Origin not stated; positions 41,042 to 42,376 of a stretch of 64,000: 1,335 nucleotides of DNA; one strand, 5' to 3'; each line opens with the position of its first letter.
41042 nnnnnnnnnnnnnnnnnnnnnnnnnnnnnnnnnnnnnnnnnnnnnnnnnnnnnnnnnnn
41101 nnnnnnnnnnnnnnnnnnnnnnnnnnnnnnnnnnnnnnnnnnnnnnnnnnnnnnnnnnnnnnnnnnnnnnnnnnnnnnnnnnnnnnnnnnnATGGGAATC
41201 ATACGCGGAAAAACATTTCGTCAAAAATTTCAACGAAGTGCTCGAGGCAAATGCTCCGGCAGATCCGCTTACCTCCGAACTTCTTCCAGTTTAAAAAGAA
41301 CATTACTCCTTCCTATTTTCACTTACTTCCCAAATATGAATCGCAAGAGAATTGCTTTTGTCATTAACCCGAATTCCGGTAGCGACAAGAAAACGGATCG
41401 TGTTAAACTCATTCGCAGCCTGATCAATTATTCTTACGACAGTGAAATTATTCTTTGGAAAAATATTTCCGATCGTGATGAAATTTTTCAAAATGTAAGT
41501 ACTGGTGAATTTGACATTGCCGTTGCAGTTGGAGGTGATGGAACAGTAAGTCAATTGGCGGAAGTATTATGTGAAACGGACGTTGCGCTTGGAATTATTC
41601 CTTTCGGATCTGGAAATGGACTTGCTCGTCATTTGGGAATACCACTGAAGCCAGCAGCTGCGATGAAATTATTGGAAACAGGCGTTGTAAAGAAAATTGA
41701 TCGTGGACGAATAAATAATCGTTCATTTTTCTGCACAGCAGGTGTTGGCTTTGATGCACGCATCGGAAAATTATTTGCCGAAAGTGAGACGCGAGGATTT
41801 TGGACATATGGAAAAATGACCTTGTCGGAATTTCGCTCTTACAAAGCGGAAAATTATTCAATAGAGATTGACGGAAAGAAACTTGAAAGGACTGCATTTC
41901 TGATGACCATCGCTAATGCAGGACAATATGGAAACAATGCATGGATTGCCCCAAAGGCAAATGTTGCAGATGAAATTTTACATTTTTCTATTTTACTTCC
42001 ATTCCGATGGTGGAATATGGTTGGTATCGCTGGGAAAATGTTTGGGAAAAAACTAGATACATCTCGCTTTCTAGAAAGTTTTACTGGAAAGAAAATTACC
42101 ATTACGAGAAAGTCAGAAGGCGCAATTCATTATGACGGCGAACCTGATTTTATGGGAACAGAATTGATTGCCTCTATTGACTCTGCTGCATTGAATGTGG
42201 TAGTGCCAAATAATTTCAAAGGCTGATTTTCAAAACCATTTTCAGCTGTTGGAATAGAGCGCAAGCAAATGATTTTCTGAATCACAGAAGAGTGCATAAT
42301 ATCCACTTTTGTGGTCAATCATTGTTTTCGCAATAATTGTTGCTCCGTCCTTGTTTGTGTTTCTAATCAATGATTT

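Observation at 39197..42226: Contiguous lipid cassette: LpxH-family pyrophosphatase, UgtP/MGDG-synthase-like GT28, DgkB-type lipid kinase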

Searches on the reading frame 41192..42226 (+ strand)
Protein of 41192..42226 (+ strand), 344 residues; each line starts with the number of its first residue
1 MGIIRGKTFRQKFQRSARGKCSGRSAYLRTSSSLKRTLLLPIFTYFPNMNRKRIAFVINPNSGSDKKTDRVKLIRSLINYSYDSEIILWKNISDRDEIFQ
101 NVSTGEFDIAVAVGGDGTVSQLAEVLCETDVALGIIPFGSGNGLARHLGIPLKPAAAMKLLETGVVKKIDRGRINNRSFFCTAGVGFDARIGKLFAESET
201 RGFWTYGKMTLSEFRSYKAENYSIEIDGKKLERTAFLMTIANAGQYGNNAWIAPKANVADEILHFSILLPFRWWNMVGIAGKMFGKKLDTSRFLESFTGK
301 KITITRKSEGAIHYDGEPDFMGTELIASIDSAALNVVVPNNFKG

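Call 3: search_protein_families(library=pfam, proteins=[window:41192-42226:+], max_evalue=0.01)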
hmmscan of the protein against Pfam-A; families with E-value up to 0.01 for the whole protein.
window:41192-42226:+ (344 aa): 3 families
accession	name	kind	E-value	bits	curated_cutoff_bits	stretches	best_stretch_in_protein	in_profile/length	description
PF00781.29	DAGK_cat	-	5e-25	88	23.6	1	54-173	2-124/125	Diacylglycerol kinase catalytic domain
PF19279.4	YegS_C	-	1.9e-17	63.9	27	1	184-320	4-141/158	YegS C-terminal NAD kinase beta sandwich-like domain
PF01513.26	NAD_kinase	-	0.00014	22.6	25.5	1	94-163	60-124/130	ATP-NAD kinase N-terminal domain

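Call 4: search_protein_families(library=ncbifam, proteins=[window:41192-42226:+], max_evalue=0.01)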
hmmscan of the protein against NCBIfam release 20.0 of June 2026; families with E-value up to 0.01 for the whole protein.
window:41192-42226:+ (344 aa): 12 families
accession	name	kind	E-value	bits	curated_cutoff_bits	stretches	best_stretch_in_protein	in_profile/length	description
NF009604.0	PRK13057.1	equivalog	3.4e-36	124.7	274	1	49-341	6-297/302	lipid kinase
NF002033.0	PRK00861.1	subfamily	5.2e-32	110.7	293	1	49-340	9-306/328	putative lipid kinase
TIGR00147.1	TIGR00147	subfamily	3.7e-31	108.2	118.65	1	52-339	2-295/296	YegS/Rv2252/BmrU family lipid kinase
NF009602.0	PRK13054.1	equivalog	1.9e-27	96.1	284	1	98-341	48-295/301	lipid kinase YegS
NF009025.0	PRK12361.1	equivalog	2.7e-24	85.3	505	1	51-341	241-542/546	hypothetical protein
NF009605.0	PRK13059.1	equivalog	8.6e-24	84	313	1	52-318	2-272/295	putative lipid kinase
NF008882.0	PRK11914.1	equivalog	3e-23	82.5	302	1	51-270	8-236/306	diacylglycerol kinase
TIGR03702.1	lip_kinase_YegS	equivalog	1e-20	74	387.45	1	94-341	40-291/295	lipid kinase YegS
NF040993.1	MamU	equivalog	4.6e-20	72.2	400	1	53-340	2-296/296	lipid kinase MamU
NF009874.0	PRK13337.1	equivalog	4.9e-20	71.6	385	1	51-317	2-273/305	diacylglycerol kinase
NF009603.0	PRK13055.1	subfamily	8.8e-16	57.7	342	1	51-317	2-279/335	diacylglycerol kinase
NF002731.0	PRK02645.1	equivalog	0.0072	15.8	312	1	97-140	48-91/305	NAD(+) kinase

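Call 7: search_solved_structures(query=window:41336-42226:+, max_evalue=0.01)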
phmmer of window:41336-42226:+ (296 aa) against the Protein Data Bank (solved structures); distinct sequences matched with E-value up to 0.01: 8.
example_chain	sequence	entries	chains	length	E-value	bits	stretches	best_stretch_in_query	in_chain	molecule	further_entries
4wer_A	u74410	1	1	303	2e-16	63.6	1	4-268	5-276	Diacylglycerol kinase catalytic domain protein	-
4wrr_A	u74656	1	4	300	1.1e-15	61.1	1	4-269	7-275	putative diacylglycerol kinase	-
3s40_A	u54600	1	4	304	1.2e-15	61.1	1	4-269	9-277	diacylglycerol kinase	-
3t5p_A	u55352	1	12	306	1.2e-15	61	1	4-269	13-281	BmrU protein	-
2qv7_A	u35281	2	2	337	2.7e-13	53.3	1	1-212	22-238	Diacylglycerol Kinase DgkB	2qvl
2jgr_A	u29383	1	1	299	5.8e-11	45.7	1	59-219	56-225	YEGS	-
2bon_A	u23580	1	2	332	7.7e-11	45.3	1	59-219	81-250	LIPID KINASE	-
2p1r_A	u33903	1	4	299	3.7e-09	39.8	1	60-219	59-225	Lipid kinase yegS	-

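Call 77: find_homologous_proteins(query=window:41336-42226:+, max_evalue=0.00001)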
Query window:41336-42226:+ (296 aa): 8000 proteins with E <= 0.00001 among 8000 candidates; the best 120 are listed.
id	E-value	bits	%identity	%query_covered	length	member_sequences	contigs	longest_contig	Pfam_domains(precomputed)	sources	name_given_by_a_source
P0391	1.3e-162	558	83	100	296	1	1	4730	PF00781.30,PF19279.5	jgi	jgi:diacylglycerol kinase (ATP)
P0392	3.7e-162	557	83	100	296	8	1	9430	PF00781.30,PF19279.5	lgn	-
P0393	1.0e-158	545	82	100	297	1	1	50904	PF00781.30,PF19279.5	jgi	jgi:diacylglycerol kinase (ATP)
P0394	3.2e-157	540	79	100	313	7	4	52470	PF00781.30,PF19279.5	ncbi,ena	-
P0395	4.2e-155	534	81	99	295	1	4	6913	PF00781.30,PF19279.5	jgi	jgi:diacylglycerol kinase (ATP)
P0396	4.3e-155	534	81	100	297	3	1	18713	PF00781.30,PF19279.5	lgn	-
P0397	7.2e-155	533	78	100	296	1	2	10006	PF00781.30,PF19279.5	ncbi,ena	-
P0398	1.9e-154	531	80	100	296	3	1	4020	PF00781.30,PF19279.5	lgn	-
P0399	1.1e-153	529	80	99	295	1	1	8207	PF00781.30,PF19279.5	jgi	jgi:diacylglycerol kinase (ATP)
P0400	1.9e-153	528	79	99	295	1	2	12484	PF00781.30,PF19279.5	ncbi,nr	ncbi:MAG: diacylglycerol kinase family lipid kinase [Bacteroidota bacterium]|nr:diacylglycerol kinas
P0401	2.6e-153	528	77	100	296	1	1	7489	PF00781.30,PF19279.5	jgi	jgi:YegS/Rv2252/BmrU family lipid kinase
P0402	4.9e-153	527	81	99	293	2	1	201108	PF00781.30,PF19279.5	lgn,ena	-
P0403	1.6e-152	525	76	100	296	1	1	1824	PF00781.30,PF19279.5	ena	-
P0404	3.2e-152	524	79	100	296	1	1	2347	PF01513.27,PF00781.30,PF19279.5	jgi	jgi:diacylglycerol kinase (ATP)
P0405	8.1e-152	523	77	100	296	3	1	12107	PF00781.30,PF19279.5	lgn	-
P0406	1.2e-151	522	78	100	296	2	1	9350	PF00781.30,PF19279.5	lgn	-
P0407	4.0e-150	517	79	100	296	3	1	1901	PF00781.30,PF19279.5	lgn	-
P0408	7.7e-149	513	78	100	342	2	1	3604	PF00781.30,PF19279.5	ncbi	-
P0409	1.2e-148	512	76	100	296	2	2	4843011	PF00781.30,PF19279.5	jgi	jgi:YegS/Rv2252/BmrU family lipid kinase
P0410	1.2e-148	512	77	100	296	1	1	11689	PF00781.30,PF19279.5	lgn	-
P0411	3.9e-148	511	76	100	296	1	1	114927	PF01513.27,PF00781.30,PF19279.5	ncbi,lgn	-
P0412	9.4e-148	509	76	100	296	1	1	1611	PF00781.30,PF19279.5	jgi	-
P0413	3.6e-147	508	75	100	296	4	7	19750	PF00781.30,PF19279.5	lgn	-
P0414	2.7e-145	501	75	100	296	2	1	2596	PF00781.30,PF19279.5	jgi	jgi:YegS/Rv2252/BmrU family lipid kinase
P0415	3.7e-143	494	74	100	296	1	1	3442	PF00781.30,PF19279.5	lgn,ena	-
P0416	7.4e-143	493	73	100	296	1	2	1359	PF00781.30,PF19279.5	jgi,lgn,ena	jgi:YegS/Rv2252/BmrU family lipid kinase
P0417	1.1e-142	493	73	100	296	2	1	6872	PF00781.30,PF19279.5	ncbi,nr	ncbi:MAG TPA: diacylglycerol kinase family protein [Bacteroidia bacterium]|nr:diacylglycerol kinase 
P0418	4.6e-142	491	75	99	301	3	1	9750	PF01513.27,PF00781.30,PF19279.5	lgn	-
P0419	3.7e-141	488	72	100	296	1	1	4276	PF00781.30,PF19279.5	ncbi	ncbi:YegS/Rv2252/BmrU family lipid kinase [soil metagenome]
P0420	7.4e-141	487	74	100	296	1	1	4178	PF00781.30,PF19279.5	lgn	-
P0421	9.0e-141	487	73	100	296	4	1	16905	PF00781.30,PF19279.5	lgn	-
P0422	2.1e-140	485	73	99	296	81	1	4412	PF00781.30,PF19279.5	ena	-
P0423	3.5e-140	485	72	100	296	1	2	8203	PF00781.30,PF19279.5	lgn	-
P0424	9.2e-140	483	71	100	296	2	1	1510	PF00781.30,PF19279.5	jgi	jgi:diacylglycerol kinase (ATP)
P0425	1.0e-136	473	71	99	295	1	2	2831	PF00781.30,PF19279.5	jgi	jgi:diacylglycerol kinase (ATP)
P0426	2.9e-133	462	70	99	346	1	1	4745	PF00781.30,PF19279.5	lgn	-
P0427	1.9e-129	449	67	100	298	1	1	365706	PF00781.30,PF19279.5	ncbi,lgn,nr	ncbi:MAG: diacylglycerol kinase family lipid kinase [Bacteroidetes bacterium]|nr:diacylglycerol kina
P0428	4.2e-127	442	65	100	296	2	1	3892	PF00781.30,PF19279.5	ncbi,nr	ncbi:MAG TPA: diacylglycerol kinase family protein [Bacteroidia bacterium]|nr:diacylglycerol kinase 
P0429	2.7e-126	439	78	85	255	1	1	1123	PF00781.30,PF19279.5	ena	-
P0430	4.0e-121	422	65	99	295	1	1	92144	PF00781.30,PF19279.5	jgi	jgi:diacylglycerol kinase (ATP)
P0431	1.3e-120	420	65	100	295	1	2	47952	PF00781.30,PF19279.5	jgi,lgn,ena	-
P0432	9.5e-120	418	67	99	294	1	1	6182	PF00781.30,PF19279.5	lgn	-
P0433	9.4e-119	414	65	99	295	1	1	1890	PF01513.27,PF00781.30,PF19279.5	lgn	-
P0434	7.5e-118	411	74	82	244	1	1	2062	PF00781.30,PF19279.5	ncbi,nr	ncbi:MAG TPA: diacylglycerol kinase family protein, partial [Bacteroidia bacterium]|nr:diacylglycero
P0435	1.8e-117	410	64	99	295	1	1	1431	PF00781.30,PF19279.5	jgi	jgi:diacylglycerol kinase (ATP)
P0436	7.5e-117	408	63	100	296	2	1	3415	PF00781.30,PF19279.5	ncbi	ncbi:MAG: diacylglycerol/lipid kinase family protein [Bacteroidia bacterium]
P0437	8.0e-117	408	63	99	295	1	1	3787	PF01513.27,PF00781.30,PF19279.5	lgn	-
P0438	4.7e-116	405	63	99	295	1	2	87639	PF00781.30,PF19279.5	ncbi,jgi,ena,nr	ncbi:MAG TPA: diacylglycerol kinase family protein [Bacteroidia bacterium]|nr:diacylglycerol kinase 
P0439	7.7e-116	405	63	100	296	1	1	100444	PF00781.30,PF19279.5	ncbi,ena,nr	ncbi:MAG: hypothetical protein FD123_2616 [Bacteroidetes bacterium]|nr:MAG: hypothetical protein FD1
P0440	1.3e-115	404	61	99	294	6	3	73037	PF00781.30,PF19279.5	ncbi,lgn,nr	ncbi:MAG: diacylglycerol kinase family lipid kinase [Bacteroidia bacterium]|nr:diacylglycerol kinase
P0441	4.0e-115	402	62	99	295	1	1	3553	PF00781.30,PF19279.5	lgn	-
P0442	2.7e-114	400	61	99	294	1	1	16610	PF00781.30,PF19279.5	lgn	-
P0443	6.3e-114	398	60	99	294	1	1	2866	PF00781.30,PF19279.5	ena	-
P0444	8.3e-114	398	61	99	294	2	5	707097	PF00781.30,PF19279.5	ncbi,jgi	ncbi:MAG: hypothetical protein RL007_2933 [Bacteroidota bacterium]|jgi:diacylglycerol kinase (ATP)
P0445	8.4e-114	398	60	99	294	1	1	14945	PF00781.30,PF19279.5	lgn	-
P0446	8.5e-114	398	60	99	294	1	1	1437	PF00781.30,PF19279.5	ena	-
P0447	1.1e-113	398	60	100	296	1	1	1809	PF00781.30,PF19279.5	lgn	-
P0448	1.1e-113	398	61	99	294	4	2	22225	PF00781.30,PF19279.5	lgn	-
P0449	1.6e-113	397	61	99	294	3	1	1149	PF00781.30,PF19279.5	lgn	-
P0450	2.5e-113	396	60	99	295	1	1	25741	PF00781.30,PF19279.5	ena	-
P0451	2.7e-113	396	61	97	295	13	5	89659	PF01513.27,PF00781.30,PF19279.5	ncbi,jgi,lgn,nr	ncbi:MAG: diacylglycerol kinase family lipid kinase [Bacteroidetes bacterium]|jgi:diacylglycerol kin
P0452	2.7e-113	396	60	97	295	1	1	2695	PF00781.30,PF19279.5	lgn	-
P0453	3.2e-113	396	60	99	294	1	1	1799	PF00781.30,PF19279.5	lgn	-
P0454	4.5e-113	396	60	99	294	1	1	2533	PF00781.30,PF19279.5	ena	-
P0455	7.8e-113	395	60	99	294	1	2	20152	PF00781.30,PF19279.5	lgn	-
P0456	7.9e-113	395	60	99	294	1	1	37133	PF00781.30,PF19279.5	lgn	-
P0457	7.9e-113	395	60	99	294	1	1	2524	PF00781.30,PF19279.5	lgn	-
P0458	8.0e-113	395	60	99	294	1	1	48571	PF00781.30,PF19279.5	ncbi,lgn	-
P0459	1.1e-112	394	60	99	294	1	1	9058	PF00781.30,PF19279.5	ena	-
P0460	5.7e-112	392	60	99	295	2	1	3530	PF00781.30,PF19279.5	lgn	-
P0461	2.9e-111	390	61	99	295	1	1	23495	PF01513.27,PF00781.30,PF19279.5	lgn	-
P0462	4.5e-111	389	60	99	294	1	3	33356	PF00781.30,PF19279.5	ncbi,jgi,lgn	jgi:diacylglycerol kinase (ATP)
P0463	6.8e-111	388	61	99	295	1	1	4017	PF00781.30,PF19279.5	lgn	-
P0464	6.8e-111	388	61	99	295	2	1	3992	PF00781.30,PF19279.5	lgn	-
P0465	1.0e-110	388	60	99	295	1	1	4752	PF00781.30,PF19279.5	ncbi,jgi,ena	jgi:YegS/Rv2252/BmrU family lipid kinase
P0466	1.4e-110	387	60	97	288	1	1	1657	PF00781.30,PF19279.5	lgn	-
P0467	2.1e-110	387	59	99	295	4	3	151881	PF00781.30,PF19279.5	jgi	jgi:YegS/Rv2252/BmrU family lipid kinase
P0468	2.8e-110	386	60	99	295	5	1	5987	PF00781.30,PF19279.5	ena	-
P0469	3.1e-110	386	58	99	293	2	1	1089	PF00781.30,PF19279.5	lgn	-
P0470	3.4e-110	386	58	99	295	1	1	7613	PF01513.27,PF00781.30,PF19279.5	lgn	-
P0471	3.5e-110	386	58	99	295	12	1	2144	PF00781.30,PF19279.5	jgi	jgi:YegS/Rv2252/BmrU family lipid kinase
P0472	6.2e-110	385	59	100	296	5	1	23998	PF00781.30,PF19279.5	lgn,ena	-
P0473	7.4e-110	385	58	99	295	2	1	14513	PF00781.30,PF19279.5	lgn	-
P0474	8.0e-110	385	60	100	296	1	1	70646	PF00781.30,PF19279.5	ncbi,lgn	-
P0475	1.1e-109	385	59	99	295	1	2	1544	PF00781.30,PF19279.5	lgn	-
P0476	1.3e-109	384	60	99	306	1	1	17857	PF00781.30,PF19279.5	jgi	jgi:diacylglycerol kinase (ATP)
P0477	1.8e-109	384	58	100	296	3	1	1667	PF00781.30,PF19279.5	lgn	-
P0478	2.1e-109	384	61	99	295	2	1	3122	PF00781.30,PF19279.5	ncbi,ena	-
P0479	2.2e-109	383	58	100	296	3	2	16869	PF00781.30,PF19279.5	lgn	-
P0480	2.3e-109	383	57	100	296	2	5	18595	PF00781.30,PF19279.5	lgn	-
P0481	3.0e-109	383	59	100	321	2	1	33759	PF00781.30,PF19279.5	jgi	jgi:diacylglycerol kinase (ATP)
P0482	8.6e-109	382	60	97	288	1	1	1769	PF00781.30,PF19279.5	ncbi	-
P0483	5.3e-108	379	58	99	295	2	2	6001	PF00781.30,PF19279.5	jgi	jgi:diacylglycerol kinase (ATP)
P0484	6.6e-108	379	58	100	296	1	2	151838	PF00781.30,PF19279.5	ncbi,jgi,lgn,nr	ncbi:MAG: YegS/Rv2252/BmrU family lipid kinase [Bacteroidia bacterium]|jgi:YegS/Rv2252/BmrU family l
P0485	1.1e-107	378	59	99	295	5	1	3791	PF00781.30,PF19279.5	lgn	-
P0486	1.1e-106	375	57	99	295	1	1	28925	PF00781.30,PF19279.5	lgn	-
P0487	2.9e-106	373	57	100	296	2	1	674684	PF00781.30,PF19279.5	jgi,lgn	jgi:YegS/Rv2252/BmrU family lipid kinase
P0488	3.7e-104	366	56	100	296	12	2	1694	PF00781.30,PF19279.5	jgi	jgi:diacylglycerol kinase (ATP)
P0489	1.3e-99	351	57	92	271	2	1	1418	PF00781.30,PF19279.5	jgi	jgi:YegS/Rv2252/BmrU family lipid kinase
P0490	3.9e-98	347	56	99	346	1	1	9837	PF00781.30,PF19279.5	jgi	jgi:YegS/Rv2252/BmrU family lipid kinase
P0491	5.5e-92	326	53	98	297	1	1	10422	PF00781.30,PF19279.5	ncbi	ncbi:MAG: YegS/Rv2252/BmrU family lipid kinase [Bacteroidia bacterium]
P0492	1.7e-90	322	52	100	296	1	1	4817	PF00781.30,PF19279.5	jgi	jgi:diacylglycerol kinase (ATP)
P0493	2.3e-86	308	48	99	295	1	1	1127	PF00781.30,PF19279.5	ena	-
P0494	2.2e-85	305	52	97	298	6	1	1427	PF00781.30,PF19279.5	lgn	-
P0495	4.2e-84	301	48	97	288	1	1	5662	PF00781.30,PF19279.5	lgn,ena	-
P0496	5.2e-84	300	49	97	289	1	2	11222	PF00781.30,PF19279.5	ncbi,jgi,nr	ncbi:MAG TPA: diacylglycerol kinase family protein [Bacteroidia bacterium]|jgi:YegS/Rv2252/BmrU fami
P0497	1.0e-83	299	48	100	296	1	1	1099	PF00781.30,PF19279.5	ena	-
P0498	1.0e-83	299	48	98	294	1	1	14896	PF00781.30,PF19279.5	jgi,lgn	-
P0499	1.4e-83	299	50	97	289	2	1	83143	PF00781.30,PF19279.5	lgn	-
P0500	2.1e-83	298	49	98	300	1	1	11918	PF00781.30,PF19279.5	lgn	-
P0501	2.2e-83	298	50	97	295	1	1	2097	PF00781.30,PF19279.5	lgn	-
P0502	2.4e-83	298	47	97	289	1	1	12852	PF00781.30,PF19279.5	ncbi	ncbi:MAG: diacylglycerol/lipid kinase family protein [Bacteroidia bacterium]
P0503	2.8e-83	298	50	97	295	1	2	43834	PF01513.27,PF00781.30,PF19279.5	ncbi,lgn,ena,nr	ncbi:MAG TPA: diacylglycerol kinase [Bacteroidetes bacterium]|nr:diacylglycerol kinase [Bacteroidota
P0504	3.8e-83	297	48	97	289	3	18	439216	PF00781.30,PF19279.5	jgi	jgi:diacylglycerol kinase (ATP)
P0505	4.4e-83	297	51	97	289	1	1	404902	PF00781.30,PF19279.5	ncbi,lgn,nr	ncbi:MAG: YegS/Rv2252/BmrU family lipid kinase [Bacteroidota bacterium]|nr:YegS/Rv2252/BmrU family l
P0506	5.0e-83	297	51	97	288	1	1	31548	PF00781.30,PF19279.5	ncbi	-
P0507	1.6e-82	295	48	97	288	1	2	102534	PF00781.30,PF19279.5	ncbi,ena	-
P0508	1.7e-82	295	48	98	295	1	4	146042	PF00781.30,PF19279.5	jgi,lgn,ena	jgi:YegS/Rv2252/BmrU family lipid kinase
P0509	6.6e-82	293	48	99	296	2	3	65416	PF00781.30,PF19279.5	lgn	-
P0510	7.4e-82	293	50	98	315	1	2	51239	PF00781.30,PF19279.5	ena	-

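Call 78: find_encoding_contigs(protein=P0504, flank=5000, max_places=2)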
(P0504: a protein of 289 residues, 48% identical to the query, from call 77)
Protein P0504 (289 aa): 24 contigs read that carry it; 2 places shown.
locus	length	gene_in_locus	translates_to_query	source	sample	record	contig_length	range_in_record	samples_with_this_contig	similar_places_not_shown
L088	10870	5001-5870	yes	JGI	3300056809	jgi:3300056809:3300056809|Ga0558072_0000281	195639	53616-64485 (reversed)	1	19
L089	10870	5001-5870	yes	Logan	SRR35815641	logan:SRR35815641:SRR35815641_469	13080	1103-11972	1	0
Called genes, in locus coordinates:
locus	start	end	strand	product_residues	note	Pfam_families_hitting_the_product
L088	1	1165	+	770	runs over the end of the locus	PF01435:Peptidase_M48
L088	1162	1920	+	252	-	-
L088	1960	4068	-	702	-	-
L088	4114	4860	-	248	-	PF00106:adh_short, PF08659:KR, PF23441:SDR (weak), PF13561:adh_short_C2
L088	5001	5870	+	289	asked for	PF00781:DAGK_cat, PF19279:YegS_C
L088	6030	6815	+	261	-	-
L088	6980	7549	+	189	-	PF07883:Cupin_2 (weak)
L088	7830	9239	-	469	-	PF02878:PGM_PMM_I, PF02879:PGM_PMM_II, PF02880:PGM_PMM_III, PF00408:PGM_PMM_IV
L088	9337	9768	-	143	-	-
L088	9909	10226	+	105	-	PF06127:Mpo1-like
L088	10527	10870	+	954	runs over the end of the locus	PF07504:FTP, PF01447:Peptidase_M4, PF02128:Peptidase_M36 (weak), PF02868:Peptidase_M4_C, PF00801:PKD, PF18911:PKD_4, PF19081:Ig_7, PF18962:Por_Secre_tail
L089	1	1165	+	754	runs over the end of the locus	?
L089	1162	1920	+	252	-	-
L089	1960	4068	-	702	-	-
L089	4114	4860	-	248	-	PF00106:adh_short, PF08659:KR, PF23441:SDR (weak), PF13561:adh_short_C2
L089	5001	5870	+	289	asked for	PF00781:DAGK_cat, PF19279:YegS_C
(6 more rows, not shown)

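Call 79: find_encoding_contigs(protein=P0505, flank=5000, max_places=2)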
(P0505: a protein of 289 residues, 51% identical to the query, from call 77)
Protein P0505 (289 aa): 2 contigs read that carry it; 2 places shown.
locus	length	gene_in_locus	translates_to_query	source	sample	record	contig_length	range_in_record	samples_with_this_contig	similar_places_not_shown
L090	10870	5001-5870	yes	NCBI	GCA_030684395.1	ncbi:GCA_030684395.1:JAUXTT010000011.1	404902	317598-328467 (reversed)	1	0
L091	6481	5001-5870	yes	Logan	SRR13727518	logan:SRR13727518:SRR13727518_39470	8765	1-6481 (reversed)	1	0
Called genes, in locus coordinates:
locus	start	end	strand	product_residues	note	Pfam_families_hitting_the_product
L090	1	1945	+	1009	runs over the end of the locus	-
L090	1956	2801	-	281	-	PF19573:DUF6089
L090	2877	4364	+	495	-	PF03486:HI0933_like (faint), PF07992:Pyr_redox_2, PF12831:FAD_oxidored (weak), PF13738:Pyr_redox_3, PF00070:Pyr_redox, PF02852:Pyr_redox_dim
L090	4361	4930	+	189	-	PF05962:HutD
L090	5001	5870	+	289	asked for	PF00781:DAGK_cat, PF19279:YegS_C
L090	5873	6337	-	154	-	PF00578:AhpC-TSA, PF08534:Redoxin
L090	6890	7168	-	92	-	-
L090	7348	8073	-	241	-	PF00005:ABC_tran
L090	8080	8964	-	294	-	PF00160:Pro_isomerase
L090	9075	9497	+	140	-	-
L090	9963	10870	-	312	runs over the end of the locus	PF00056:Ldh_1_N, PF02866:Ldh_1_C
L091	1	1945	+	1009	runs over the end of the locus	-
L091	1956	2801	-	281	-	PF19573:DUF6089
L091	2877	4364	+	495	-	PF03486:HI0933_like (faint), PF07992:Pyr_redox_2, PF12831:FAD_oxidored (weak), PF13738:Pyr_redox_3, PF00070:Pyr_redox, PF02852:Pyr_redox_dim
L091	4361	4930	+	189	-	PF05962:HutD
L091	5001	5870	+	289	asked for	PF00781:DAGK_cat, PF19279:YegS_C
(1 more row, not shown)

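Call 80: find_encoding_contigs(protein=P0487, flank=5000, max_places=2)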
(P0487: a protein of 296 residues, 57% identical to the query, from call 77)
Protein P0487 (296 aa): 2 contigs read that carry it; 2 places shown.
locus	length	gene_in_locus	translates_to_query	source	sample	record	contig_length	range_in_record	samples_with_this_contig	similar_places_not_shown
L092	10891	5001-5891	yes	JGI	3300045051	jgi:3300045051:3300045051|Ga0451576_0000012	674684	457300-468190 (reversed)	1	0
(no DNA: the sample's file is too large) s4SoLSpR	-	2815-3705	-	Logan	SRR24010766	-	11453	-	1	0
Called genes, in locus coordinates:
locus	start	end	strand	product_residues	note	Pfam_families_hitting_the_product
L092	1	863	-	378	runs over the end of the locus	PF02684:LpxB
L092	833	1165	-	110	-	-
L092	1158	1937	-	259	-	PF01975:SurE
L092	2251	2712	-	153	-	PF00011:HSP20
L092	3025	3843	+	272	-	PF00149:Metallophos, PF12850:Metallophos_2 (faint)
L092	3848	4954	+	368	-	PF13528:Glyco_trans_1_3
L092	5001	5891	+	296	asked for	PF00781:DAGK_cat, PF19279:YegS_C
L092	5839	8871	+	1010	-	PF07494:Reg_prop (faint), PF06580:His_kinase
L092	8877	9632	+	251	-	PF00072:Response_reg, PF04397:LytTR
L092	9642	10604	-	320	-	PF00809:Pterin_bind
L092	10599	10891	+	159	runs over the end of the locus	PF07659:DUF1599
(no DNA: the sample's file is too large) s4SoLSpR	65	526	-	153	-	PF00011:HSP20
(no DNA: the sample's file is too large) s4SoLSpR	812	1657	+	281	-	PF00149:Metallophos, PF12850:Metallophos_2 (faint)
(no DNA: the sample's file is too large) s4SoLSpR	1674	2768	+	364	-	PF13528:Glyco_trans_1_3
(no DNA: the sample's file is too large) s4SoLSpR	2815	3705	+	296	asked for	PF00781:DAGK_cat, PF19279:YegS_C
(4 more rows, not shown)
